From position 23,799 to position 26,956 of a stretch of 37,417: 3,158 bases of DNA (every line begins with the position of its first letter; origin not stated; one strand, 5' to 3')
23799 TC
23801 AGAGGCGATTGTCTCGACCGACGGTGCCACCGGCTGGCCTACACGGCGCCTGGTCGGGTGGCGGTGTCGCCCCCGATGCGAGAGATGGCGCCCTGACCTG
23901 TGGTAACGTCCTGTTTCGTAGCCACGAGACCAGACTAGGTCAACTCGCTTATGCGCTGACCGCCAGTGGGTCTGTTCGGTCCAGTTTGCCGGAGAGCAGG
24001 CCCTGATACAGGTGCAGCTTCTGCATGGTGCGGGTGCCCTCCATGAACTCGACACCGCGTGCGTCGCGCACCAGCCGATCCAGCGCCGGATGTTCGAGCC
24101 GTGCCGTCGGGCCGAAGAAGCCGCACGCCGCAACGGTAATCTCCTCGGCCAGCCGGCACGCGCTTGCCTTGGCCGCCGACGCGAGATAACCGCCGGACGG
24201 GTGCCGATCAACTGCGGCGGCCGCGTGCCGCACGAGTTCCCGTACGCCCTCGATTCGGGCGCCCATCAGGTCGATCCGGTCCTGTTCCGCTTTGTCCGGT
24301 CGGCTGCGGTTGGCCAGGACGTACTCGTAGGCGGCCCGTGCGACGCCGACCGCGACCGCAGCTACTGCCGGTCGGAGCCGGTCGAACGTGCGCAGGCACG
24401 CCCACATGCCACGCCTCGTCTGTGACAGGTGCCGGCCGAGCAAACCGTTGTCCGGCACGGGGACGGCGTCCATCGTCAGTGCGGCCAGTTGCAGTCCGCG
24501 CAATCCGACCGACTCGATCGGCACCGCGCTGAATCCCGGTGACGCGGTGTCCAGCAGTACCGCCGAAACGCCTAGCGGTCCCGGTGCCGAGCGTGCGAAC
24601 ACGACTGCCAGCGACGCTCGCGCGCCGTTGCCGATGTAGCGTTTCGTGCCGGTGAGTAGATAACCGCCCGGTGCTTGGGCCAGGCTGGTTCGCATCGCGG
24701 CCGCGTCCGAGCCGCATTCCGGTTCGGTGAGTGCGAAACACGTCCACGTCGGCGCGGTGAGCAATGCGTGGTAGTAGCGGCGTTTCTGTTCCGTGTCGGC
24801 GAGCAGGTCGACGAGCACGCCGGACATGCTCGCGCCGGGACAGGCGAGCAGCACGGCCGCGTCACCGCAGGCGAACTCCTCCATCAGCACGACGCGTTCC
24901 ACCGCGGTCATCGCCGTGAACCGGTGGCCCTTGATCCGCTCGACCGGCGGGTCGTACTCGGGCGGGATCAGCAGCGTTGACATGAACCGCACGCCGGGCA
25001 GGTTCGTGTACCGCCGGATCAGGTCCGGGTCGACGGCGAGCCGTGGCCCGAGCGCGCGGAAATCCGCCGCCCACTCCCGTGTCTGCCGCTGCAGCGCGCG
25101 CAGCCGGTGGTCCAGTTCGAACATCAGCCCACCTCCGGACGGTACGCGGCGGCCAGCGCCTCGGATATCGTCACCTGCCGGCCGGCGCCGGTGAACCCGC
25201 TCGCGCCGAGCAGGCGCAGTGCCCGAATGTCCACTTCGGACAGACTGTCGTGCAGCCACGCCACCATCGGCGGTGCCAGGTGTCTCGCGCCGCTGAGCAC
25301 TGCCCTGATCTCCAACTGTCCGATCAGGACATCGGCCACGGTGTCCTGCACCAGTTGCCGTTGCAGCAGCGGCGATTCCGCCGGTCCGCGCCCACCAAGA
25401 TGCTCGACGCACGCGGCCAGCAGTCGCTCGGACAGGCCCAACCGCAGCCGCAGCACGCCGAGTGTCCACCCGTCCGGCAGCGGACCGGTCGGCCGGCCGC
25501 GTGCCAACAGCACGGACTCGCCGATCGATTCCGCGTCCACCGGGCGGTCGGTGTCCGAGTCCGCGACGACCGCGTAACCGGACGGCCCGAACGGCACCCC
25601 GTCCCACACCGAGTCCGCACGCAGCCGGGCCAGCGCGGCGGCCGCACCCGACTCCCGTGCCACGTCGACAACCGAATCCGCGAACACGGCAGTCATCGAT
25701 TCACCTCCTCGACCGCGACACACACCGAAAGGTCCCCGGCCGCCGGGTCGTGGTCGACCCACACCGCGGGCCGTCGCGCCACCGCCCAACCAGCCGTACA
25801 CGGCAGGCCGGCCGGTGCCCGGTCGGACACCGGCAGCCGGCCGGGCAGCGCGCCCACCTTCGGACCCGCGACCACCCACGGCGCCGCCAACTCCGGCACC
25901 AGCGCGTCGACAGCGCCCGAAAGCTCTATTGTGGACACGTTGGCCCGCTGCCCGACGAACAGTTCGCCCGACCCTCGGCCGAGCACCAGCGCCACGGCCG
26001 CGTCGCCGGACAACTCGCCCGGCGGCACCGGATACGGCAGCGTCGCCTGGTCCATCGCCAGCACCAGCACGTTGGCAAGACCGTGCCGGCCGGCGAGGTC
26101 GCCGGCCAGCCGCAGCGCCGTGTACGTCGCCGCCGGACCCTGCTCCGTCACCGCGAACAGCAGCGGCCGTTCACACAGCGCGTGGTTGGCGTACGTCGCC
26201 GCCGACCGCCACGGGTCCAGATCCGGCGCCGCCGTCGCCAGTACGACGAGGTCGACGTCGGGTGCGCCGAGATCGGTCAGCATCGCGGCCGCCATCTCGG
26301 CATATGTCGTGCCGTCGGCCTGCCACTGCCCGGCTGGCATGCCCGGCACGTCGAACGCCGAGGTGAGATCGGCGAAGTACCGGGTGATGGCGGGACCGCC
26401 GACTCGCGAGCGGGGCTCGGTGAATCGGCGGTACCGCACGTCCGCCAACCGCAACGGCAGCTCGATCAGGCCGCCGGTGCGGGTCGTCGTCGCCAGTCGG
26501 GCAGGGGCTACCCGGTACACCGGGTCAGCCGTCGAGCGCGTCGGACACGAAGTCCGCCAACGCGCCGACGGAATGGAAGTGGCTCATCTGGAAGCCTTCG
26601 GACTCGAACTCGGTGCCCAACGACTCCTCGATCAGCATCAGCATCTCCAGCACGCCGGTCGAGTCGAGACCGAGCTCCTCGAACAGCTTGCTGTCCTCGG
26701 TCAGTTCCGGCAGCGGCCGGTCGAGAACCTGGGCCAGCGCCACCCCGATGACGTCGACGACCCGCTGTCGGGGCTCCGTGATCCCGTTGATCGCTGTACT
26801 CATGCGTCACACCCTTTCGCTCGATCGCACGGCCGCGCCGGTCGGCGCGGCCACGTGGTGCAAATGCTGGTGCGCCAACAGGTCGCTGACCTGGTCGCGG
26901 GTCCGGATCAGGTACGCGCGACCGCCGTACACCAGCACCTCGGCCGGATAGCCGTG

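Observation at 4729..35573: Hybrid NRPS plus dedicated type II FAS/PKS-like cluster; predicted N-acyl-(D)-Dap-Dap-Gly-X tetrapeptide that I cannot match to a described pathway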

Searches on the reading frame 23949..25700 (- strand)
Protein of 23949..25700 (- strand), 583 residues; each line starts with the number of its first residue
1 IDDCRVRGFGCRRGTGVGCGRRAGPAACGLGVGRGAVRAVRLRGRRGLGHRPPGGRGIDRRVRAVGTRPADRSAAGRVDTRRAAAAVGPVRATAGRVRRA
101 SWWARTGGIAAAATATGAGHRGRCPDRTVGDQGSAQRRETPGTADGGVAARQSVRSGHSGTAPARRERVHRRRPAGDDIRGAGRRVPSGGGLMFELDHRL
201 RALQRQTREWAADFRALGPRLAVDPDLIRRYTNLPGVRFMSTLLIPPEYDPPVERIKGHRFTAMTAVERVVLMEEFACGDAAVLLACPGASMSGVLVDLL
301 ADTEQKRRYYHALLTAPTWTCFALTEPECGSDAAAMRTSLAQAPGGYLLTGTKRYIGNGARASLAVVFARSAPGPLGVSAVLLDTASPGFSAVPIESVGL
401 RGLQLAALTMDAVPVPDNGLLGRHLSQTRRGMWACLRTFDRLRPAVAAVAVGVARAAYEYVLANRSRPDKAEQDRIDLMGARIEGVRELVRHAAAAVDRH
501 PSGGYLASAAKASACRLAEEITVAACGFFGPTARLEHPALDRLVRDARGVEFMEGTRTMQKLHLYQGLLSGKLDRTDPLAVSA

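Call 8: search_protein_families(library=pfam, proteins=[window:23949-25700:-])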
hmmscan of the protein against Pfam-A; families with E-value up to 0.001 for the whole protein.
window:23949-25700:- (583 aa): 2 families
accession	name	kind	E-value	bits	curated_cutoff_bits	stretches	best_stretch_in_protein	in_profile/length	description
PF02770.24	Acyl-CoA_dh_M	-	1.3e-18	67.4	33.3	1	321-413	1-97/97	Acyl-CoA dehydrogenase, middle domain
PF00441.29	Acyl-CoA_dh_1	-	6.8e-17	62.4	22.4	1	430-568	2-149/150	Acyl-CoA dehydrogenase, C-terminal domain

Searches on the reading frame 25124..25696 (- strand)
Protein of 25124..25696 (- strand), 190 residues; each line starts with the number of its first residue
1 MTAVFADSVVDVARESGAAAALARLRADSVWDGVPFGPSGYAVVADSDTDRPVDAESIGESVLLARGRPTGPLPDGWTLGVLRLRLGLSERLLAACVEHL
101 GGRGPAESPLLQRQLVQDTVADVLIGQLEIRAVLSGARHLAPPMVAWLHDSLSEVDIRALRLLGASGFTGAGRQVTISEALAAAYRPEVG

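Call 29: search_protein_families(library=ncbifam, proteins=[window:25124-25696:-], max_evalue=0.00001)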
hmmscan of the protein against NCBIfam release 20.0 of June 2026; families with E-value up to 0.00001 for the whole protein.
window:25124-25696:- (190 aa): 0 families

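Call 72: search_protein_families(library=pfam, proteins=[window:25124-25696:-], max_evalue=0.01)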
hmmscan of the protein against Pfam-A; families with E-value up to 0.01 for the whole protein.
window:25124-25696:- (190 aa): 0 families

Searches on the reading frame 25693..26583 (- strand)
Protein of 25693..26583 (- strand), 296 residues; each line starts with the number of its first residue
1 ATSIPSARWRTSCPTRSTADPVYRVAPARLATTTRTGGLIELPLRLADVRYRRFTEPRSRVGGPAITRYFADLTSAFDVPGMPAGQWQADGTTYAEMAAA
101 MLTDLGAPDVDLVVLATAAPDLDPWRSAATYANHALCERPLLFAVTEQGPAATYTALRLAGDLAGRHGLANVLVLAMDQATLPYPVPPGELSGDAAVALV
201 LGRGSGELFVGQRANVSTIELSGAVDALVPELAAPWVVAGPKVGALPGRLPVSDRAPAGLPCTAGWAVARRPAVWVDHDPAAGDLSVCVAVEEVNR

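Call 8: search_protein_families(library=pfam, proteins=[window:25693-26583:-])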
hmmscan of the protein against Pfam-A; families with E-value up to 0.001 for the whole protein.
window:25693-26583:- (296 aa): 0 families

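Call 29: search_protein_families(library=ncbifam, proteins=[window:25693-26583:-], max_evalue=0.00001)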
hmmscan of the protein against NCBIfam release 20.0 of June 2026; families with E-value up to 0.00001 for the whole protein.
window:25693-26583:- (296 aa): 0 families

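Call 55: find_homologous_proteins(query=window:25693-26520:-, max_evalue=0.00001)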
Query window:25693-26520:- (275 aa): 18 proteins with E <= 0.00001 among 8000 candidates.
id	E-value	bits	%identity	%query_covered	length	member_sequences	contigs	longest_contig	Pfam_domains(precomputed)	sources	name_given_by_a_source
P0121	3.4e-174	596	100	100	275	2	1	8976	-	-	-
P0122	6.6e-157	539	91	100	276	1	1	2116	-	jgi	jgi:hypothetical protein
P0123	6.7e-145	500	84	100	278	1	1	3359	-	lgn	-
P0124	1.3e-95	338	70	91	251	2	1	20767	-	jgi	jgi:hypothetical protein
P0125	1.1e-65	240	51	98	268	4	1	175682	-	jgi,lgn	jgi:hypothetical protein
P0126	4.0e-60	222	49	97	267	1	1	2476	-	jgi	jgi:hypothetical protein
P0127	1.8e-37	147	42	97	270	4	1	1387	-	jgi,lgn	jgi:hypothetical protein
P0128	2.5e-36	144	41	97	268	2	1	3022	-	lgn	-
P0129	2.6e-36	144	40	97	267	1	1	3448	-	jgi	jgi:hypothetical protein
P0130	1.0e-33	135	39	98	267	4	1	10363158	-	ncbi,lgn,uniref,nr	ncbi:hypothetical protein [Amycolatopsis sp. CA-230715]|uniref:hypothetical protein n=1 Tax=Amycolat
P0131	6.9e-26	109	39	87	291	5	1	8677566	-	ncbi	ncbi:hypothetical protein ACXNSR_28805 [Streptomyces sp. NC-S4]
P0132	3.3e-25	107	40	87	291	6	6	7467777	-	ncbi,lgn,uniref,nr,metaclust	ncbi:hypothetical protein GCM10010497_55280 [Streptomyces cinereoruber]|uniref:Uncharacterized prote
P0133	2.0e-19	88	38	90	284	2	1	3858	-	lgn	-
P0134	1.2e-18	86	36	89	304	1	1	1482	-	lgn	-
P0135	3.3e-15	74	35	87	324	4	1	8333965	-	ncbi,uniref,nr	ncbi:hypothetical protein [Plantactinospora sp. BC1]|uniref:hypothetical protein n=1 Tax=Plantactino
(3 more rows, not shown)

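Call 63: predict_structure(alignment_id=A1)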
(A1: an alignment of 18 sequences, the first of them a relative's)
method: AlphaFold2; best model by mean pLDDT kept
length: 275 residues; sequences in the alignment: 18
mean_pLDDT: 87.3   pTM: 0.88
mean pLDDT of the five models: 87.3, 84.5, 81.8, 80.6, 76.4
residues with pLDDT >= 90: 165; 70-90: 90; 50-70: 5; < 50: 15
segments of 3 or more residues with pLDDT < 50: 1-8, 10-14
pLDDT, mean of each block of 10 residues (from residue 1): 39 62 95 91 87 83 80 94 89 93 87 83 90 96 95 95 83 94 93 92 94 94 94 92 87 94 94 59
secondary structure, 60 per line:
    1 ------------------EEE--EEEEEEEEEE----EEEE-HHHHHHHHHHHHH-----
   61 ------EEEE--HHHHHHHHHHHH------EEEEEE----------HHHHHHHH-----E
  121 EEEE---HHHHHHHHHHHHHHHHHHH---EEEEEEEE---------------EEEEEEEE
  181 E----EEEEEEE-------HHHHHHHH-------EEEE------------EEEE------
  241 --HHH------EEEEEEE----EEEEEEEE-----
elements in order: E19-21 E24-33 E38-41 H43-55 E67-70 H73-84 E91-96 H107-114 E120-124 H128-146 E150-157 E173-181 E186-192 H200-207 E215-218 E231-234 E252-258 E263-270

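Call 67: fold_search(model_id=the predicted structure, library=pdb)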
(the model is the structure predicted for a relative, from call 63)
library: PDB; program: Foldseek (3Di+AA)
matches with E <= 10: 1393; with E <= 0.001: 533
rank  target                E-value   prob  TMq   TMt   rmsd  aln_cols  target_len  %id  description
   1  2x3e_B                5.1e-10  1.00  0.58  0.51   9.3       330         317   15  Crystal structure of 3-oxoacyl-(acyl carrier protein) synthase III, FabH from Pseudomonas aeruginosa PAO1 (released 2010-07-28)
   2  2x3e_A                8.3e-10  1.00  0.57  0.50   9.1       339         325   14  Crystal structure of 3-oxoacyl-(acyl carrier protein) synthase III, FabH from Pseudomonas aeruginosa PAO1 (released 2010-07-28)
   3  4v2p_B                1.1e-09  1.00  0.54  0.47   9.7       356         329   15  Ketosynthase MxnB (released 2015-08-26)
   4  1hzp_A                1.4e-09  1.00  0.50  0.43  12.9       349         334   17  Crystal Structure of the Myobacterium Tuberculosis Beta-Ketoacyl-Acyl Carrier Protein Synthase III (released 2001-06-13)
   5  2qo0_A                1.9e-09  1.00  0.53  0.46  10.1       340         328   18  Crystal structure of the complex between the A246F mutant of mycobacterium beta-ketoacyl-acyl carrier protein synthase (released 2008-05-06)
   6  3gwe_A                2.2e-09  1.00  0.56  0.47  10.0       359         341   16  2.1 Angstrom crystal structure of 3-oxoacyl-(acyl-carrier-protein) synthase III (released 2009-04-28)
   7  4yuc                  2.5e-09  1.00  0.56  0.48  10.2       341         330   15  Crystal Structure of CorB derivatized with S-(2-acetamidoethyl) 4-methyl-3-oxohexanethioate (released 2016-03-30)
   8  2qo0_B                2.6e-09  1.00  0.54  0.46  10.1       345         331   16  Crystal structure of the complex between the A246F mutant of mycobacterium beta-ketoacyl-acyl carrier protein synthase (released 2008-05-06)
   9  2ahb_A                3.0e-09  1.00  0.48  0.41  14.4       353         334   17  X-ray crystal structure of R46A,R161A mutant of Mycobacterium tuberculosis FabH (released 2005-08-23)
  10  1m1m_A                3.4e-09  1.00  0.54  0.46  10.6       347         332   17  X-RAY CRYSTAL STRUCTURE OF MYCOBACTERIUM TUBERCULOSIS BETA-KETOACYL-ACYL CARRIER PROTEIN SYNTHASE III (MTFABH) (released 2002-07-17)
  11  1u6s_A                3.4e-09  1.00  0.49  0.42  14.6       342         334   17  Crystal Structure of the Complex Between Mycobacterium Tuberculosis Beta-Ketoacyl-Acyl Carrier Protein Synthase III an (released 2005-03-22)
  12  2ebd_A                3.6e-09  1.00  0.58  0.53   8.5       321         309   13  Crystal structure of 3-oxoacyl-[acyl-carrier-protein] synthase III from Aquifex aeolicus VF5 (released 2007-08-14)
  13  5bqs_A                4.8e-09  1.00  0.57  0.49   8.9       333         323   11  S. Pneumoniae Fabh with small molecule inhibitor 4 (released 2016-05-18)
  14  3il3                  4.8e-09  1.00  0.53  0.47   9.1       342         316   11  Structure of Haemophilus influenzae FabH (released 2009-08-25)
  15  2ebd_B                5.5e-09  1.00  0.51  0.46   9.6       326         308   12  Crystal structure of 3-oxoacyl-[acyl-carrier-protein] synthase III from Aquifex aeolicus VF5 (released 2007-08-14)
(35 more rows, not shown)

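Call 78: find_encoding_contigs(protein=P0121, flank=10000, max_places=4)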
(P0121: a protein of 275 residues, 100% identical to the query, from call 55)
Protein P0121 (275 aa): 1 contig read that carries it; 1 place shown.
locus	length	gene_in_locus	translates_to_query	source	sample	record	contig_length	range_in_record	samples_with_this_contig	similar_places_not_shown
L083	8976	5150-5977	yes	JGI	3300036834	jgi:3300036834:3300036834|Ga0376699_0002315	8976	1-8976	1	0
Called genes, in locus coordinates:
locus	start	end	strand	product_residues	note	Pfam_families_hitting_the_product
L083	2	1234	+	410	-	?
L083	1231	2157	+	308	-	PF08541:ACP_syn_III_C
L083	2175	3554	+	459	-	PF18604:PreAtp-grasp, PF02786:CPSase_L_D2 (weak)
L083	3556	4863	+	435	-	PF00278:Orn_DAP_Arg_deC, PF01168:Ala_racemase_N (weak), PF02784:Orn_Arg_deC_N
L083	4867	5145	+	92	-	PF00550:PP-binding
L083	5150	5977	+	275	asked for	-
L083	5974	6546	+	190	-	-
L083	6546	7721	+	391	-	PF02770:Acyl-CoA_dh_M, PF00441:Acyl-CoA_dh_1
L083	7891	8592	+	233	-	PF14428:SCP1201-like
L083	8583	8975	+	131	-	?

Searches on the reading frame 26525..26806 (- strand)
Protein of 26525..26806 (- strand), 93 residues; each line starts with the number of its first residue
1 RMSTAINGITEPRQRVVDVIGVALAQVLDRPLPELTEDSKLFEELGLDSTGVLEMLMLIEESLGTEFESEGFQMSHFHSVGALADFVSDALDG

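Call 8: search_protein_families(library=pfam, proteins=[window:26525-26806:-])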
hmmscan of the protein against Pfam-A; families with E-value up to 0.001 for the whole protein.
window:26525-26806:- (93 aa): 1 family
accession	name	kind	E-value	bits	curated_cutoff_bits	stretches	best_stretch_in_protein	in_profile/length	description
PF00550.31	PP-binding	-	1.2e-09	38.7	20.8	1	23-87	6-67/67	Phosphopantetheine attachment site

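Call 74: search_protein_families(library=ncbifam, proteins=[window:26525-26803:-], max_evalue=0.00001)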
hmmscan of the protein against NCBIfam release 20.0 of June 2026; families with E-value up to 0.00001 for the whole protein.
window:26525-26803:- (92 aa): 4 families
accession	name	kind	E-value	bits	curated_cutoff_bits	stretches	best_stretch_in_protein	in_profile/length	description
NF058660.1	cispen_ACP_AmcB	equivalog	4.3e-09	36.4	80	1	29-88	18-77/80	cispentacin biosynthesis acyl carrier protein AmcB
NF005798.0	PRK07639.1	equivalog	1.5e-07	31.7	100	1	31-88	23-80/91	petrobactin biosynthesis protein AsbD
TIGR00517.1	acyl_carrier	equivalog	5.7e-07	29.3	70.45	1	14-88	3-75/77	acyl carrier protein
NF002148.0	PRK00982.1-2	subfamily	9.9e-06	25.3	71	0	26-87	16-75/79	acyl carrier protein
